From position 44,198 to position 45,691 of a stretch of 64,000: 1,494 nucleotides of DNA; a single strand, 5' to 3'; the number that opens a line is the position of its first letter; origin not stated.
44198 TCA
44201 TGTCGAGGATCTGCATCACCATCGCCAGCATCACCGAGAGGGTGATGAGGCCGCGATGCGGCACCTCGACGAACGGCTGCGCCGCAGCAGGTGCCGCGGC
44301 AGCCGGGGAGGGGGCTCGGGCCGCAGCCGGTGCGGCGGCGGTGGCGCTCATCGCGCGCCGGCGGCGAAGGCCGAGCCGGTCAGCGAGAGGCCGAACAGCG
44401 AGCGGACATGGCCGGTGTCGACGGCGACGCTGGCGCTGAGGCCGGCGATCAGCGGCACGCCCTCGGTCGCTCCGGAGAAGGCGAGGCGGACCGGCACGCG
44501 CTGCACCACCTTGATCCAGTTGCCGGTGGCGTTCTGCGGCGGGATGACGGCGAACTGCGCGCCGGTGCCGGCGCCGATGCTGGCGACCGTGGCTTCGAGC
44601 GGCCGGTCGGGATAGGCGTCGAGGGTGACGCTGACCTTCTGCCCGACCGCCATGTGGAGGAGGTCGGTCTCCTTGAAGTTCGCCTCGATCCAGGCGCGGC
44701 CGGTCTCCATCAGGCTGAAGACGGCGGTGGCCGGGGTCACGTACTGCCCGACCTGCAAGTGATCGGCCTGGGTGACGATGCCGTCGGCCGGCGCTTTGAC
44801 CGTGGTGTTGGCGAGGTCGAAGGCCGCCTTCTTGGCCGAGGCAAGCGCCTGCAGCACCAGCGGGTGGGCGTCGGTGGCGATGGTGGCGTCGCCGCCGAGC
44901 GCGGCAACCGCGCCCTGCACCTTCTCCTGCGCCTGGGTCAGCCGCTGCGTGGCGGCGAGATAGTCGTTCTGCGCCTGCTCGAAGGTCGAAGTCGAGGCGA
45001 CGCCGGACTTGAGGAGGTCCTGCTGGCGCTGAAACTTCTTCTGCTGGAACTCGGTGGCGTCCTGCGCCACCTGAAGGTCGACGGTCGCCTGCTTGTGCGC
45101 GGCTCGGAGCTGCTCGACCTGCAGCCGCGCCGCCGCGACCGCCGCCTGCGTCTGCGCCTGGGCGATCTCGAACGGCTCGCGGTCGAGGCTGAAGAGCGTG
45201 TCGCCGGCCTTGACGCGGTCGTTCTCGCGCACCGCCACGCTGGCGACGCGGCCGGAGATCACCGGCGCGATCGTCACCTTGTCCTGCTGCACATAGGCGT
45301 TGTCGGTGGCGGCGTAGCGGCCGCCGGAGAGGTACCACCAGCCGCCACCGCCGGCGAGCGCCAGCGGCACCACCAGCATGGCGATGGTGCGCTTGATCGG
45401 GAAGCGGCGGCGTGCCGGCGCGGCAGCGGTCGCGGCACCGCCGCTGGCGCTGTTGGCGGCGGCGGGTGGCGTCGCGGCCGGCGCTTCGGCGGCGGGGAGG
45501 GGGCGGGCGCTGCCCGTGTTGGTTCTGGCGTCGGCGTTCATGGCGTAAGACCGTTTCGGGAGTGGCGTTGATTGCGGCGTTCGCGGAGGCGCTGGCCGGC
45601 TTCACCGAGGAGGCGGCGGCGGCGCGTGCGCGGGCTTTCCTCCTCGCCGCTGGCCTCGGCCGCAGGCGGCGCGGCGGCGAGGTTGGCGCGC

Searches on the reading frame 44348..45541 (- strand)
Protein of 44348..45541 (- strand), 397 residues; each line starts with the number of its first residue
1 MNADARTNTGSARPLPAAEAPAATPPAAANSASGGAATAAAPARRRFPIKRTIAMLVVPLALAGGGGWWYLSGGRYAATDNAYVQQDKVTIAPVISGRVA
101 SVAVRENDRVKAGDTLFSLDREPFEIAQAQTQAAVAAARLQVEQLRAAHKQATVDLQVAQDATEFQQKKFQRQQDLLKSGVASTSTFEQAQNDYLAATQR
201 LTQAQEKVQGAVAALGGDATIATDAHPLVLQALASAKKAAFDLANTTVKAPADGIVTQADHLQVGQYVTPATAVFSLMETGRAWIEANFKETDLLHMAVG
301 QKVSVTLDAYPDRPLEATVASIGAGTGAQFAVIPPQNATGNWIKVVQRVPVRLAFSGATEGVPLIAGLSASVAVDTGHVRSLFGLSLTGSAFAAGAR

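Call 69: search_protein_families(library=pfam, proteins=[window:44348-45541:-], max_evalue=0.001)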
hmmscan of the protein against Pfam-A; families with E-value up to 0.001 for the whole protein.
window:44348-45541:- (397 aa): 4 families
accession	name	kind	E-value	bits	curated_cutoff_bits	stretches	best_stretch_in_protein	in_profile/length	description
PF16576.10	HlyD_D23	-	1.3e-19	70.8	30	1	136-322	8-184/214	Barrel-sandwich domain of CusB or HlyD membrane-fusion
PF13437.12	HlyD_3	-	2.3e-17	64.1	22.2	1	247-327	1-81/106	HlyD family secretion protein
PF00529.27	CusB_dom_1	-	2.1e-10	41.2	26.5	1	141-376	12-89/89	Cation efflux system protein CusB domain 1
PF13533.13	Biotin_lipoyl_2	-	3.3e-09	36.8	29.8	1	89-120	1-32/32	Biotin-lipoyl like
